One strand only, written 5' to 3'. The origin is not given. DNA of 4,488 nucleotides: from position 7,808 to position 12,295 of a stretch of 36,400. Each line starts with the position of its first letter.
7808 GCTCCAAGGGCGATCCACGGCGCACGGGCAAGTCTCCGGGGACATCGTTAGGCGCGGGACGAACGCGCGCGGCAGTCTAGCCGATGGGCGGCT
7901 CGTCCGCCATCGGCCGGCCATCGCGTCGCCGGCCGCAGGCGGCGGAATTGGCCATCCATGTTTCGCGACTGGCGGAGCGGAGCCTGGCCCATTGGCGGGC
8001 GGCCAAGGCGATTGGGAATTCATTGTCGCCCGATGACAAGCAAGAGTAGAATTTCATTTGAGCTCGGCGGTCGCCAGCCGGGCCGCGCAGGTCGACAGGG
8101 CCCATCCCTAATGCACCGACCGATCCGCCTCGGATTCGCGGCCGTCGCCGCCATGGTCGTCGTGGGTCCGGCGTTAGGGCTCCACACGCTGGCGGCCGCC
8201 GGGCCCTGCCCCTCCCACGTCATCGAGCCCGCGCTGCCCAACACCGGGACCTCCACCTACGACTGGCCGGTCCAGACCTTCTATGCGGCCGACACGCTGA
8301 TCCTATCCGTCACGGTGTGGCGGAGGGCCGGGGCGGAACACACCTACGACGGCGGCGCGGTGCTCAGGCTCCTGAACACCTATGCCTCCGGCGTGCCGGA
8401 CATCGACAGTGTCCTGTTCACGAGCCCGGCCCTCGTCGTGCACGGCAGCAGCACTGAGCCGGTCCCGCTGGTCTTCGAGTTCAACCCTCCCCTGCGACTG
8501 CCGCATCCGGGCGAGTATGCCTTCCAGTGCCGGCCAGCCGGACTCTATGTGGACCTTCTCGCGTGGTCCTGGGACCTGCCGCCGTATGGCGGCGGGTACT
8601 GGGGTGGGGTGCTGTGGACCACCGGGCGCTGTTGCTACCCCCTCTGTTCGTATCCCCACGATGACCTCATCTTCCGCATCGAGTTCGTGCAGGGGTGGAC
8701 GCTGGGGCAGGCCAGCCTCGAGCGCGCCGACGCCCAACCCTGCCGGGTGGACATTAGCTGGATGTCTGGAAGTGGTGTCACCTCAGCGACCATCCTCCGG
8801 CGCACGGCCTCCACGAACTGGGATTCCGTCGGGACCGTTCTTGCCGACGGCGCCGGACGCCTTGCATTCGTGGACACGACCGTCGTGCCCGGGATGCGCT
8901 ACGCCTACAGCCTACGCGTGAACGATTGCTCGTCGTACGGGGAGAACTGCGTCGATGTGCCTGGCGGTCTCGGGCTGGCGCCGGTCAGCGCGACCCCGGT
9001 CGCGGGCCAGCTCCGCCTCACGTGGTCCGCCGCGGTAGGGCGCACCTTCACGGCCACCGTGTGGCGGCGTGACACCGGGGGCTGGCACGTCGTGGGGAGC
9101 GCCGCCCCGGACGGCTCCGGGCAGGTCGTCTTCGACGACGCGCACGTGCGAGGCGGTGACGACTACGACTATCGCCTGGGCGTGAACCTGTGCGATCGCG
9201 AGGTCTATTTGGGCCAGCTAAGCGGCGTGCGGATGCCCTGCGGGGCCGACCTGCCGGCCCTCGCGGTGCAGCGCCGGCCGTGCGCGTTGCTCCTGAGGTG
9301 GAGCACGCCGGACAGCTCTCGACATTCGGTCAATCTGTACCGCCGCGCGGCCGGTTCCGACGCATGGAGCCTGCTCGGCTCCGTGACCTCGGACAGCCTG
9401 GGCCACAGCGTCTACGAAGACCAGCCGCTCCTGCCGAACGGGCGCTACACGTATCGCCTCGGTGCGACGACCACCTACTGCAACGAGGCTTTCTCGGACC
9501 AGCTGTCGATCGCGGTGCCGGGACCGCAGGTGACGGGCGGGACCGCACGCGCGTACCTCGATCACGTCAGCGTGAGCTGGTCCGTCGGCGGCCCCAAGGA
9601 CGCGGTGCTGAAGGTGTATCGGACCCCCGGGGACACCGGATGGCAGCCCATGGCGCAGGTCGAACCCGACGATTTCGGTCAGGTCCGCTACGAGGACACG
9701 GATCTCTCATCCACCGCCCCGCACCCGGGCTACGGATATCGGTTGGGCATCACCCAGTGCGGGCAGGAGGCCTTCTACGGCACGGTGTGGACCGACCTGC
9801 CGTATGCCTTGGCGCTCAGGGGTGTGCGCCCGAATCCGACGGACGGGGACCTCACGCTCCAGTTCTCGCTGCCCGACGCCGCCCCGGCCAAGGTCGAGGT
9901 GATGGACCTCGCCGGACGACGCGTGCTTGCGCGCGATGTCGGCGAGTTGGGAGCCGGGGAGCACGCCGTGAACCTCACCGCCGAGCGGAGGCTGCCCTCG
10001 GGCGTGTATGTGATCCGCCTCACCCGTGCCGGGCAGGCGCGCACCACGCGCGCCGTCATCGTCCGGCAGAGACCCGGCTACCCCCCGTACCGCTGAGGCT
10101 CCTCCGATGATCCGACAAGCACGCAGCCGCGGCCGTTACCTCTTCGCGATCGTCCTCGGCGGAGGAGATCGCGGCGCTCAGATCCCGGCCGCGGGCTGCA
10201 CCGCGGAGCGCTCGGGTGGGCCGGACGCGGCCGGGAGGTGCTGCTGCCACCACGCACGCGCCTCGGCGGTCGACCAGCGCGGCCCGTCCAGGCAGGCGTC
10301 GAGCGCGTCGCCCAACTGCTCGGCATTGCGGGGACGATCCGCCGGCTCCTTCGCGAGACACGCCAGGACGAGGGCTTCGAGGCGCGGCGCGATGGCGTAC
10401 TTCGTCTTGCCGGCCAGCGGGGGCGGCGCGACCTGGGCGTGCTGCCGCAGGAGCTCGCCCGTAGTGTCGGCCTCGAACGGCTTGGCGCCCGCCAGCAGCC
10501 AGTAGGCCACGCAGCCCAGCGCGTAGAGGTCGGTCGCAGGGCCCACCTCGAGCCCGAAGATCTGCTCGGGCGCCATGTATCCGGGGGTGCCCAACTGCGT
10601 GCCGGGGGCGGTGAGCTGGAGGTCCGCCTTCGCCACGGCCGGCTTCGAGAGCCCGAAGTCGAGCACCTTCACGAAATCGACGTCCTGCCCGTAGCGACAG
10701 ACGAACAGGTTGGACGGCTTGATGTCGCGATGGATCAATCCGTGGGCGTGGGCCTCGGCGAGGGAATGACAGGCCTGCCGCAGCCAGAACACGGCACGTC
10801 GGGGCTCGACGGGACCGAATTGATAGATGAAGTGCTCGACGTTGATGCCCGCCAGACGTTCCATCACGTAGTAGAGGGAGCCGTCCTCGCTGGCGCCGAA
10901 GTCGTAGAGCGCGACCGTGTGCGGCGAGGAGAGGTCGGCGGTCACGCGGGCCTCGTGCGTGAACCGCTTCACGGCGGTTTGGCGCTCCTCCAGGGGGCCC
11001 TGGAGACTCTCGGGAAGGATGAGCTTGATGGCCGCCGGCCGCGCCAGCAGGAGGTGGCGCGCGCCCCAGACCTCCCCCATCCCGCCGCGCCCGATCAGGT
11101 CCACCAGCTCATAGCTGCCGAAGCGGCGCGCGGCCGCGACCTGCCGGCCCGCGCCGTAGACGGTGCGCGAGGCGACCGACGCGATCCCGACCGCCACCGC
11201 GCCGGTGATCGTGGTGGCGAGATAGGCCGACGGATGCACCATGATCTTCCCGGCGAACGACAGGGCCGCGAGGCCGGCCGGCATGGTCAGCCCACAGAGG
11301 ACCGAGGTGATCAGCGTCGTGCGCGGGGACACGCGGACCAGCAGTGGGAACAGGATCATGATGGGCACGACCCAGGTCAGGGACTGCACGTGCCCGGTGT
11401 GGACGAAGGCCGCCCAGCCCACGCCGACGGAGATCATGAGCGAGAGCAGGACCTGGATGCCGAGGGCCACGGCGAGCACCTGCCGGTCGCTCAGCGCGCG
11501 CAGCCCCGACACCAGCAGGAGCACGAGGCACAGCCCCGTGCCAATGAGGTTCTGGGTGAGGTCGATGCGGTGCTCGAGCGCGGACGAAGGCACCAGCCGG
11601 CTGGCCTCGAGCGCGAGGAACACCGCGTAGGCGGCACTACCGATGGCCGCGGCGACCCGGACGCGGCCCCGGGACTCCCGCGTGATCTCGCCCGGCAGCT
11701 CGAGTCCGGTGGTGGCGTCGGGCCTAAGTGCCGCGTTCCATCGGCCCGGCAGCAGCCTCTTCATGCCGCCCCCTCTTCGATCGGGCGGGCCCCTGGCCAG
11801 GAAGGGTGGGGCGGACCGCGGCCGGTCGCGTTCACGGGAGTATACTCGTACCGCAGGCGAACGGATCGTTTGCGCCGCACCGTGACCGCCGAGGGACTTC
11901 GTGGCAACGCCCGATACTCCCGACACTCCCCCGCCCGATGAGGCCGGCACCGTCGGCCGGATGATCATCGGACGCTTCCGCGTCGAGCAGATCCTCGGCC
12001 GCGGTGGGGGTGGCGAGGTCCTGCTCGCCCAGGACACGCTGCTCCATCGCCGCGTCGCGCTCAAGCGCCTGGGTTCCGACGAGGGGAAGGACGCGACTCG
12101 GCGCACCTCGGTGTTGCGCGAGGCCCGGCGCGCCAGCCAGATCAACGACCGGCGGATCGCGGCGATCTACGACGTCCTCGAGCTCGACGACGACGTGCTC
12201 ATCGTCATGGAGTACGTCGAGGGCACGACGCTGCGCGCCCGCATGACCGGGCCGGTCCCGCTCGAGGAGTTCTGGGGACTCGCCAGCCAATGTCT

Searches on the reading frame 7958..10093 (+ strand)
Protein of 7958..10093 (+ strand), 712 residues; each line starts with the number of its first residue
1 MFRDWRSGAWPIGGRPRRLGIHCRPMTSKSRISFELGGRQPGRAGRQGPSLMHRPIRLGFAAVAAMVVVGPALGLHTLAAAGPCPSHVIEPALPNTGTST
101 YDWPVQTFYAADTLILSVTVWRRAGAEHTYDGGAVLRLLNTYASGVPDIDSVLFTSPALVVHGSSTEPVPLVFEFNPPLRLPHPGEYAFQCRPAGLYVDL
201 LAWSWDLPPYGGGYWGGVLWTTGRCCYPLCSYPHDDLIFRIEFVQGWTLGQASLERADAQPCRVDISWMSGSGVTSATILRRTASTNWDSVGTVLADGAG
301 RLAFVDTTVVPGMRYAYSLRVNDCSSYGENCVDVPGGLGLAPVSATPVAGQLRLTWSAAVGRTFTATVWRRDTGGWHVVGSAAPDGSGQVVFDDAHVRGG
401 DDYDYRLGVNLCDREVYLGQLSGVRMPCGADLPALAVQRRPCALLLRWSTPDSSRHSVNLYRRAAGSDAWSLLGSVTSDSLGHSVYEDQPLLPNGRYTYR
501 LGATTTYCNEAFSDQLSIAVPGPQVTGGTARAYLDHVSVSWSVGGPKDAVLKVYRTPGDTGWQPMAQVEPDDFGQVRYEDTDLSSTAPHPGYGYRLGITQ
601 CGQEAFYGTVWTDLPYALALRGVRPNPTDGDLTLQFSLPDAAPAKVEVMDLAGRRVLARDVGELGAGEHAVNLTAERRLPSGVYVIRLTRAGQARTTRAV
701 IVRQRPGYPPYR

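Call 46: search_protein_families(library=pfam, proteins=[window:7958-10093:+], max_evalue=0.001)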
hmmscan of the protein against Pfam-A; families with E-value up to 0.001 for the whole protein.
window:7958-10093:+ (712 aa): 2 families
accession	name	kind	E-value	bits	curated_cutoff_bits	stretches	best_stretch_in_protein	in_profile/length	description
PF18962.6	Por_Secre_tail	-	2.6e-06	28.1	27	1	625-701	3-75/75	Secretion system C-terminal sorting domain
PF13860.13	FlgD_ig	-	5.8e-05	23.4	27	0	630-690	8-75/79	FlgD Ig-like domain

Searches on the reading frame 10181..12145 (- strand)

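Call 46: search_protein_families(library=pfam, proteins=[window:10181-12145:-], max_evalue=0.001)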
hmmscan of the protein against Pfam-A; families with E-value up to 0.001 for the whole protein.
window:10181-12145:- (655 aa): 2 families
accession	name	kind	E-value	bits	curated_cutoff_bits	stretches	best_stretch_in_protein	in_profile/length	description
PF00069.31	Pkinase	-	2.8e-39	135.6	31.7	1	345-607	1-254/263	Protein kinase domain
PF07714.23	PK_Tyr_Ser-Thr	-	8.4e-20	71.6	23.1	1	348-606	4-250/258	Protein tyrosine and serine/threonine kinase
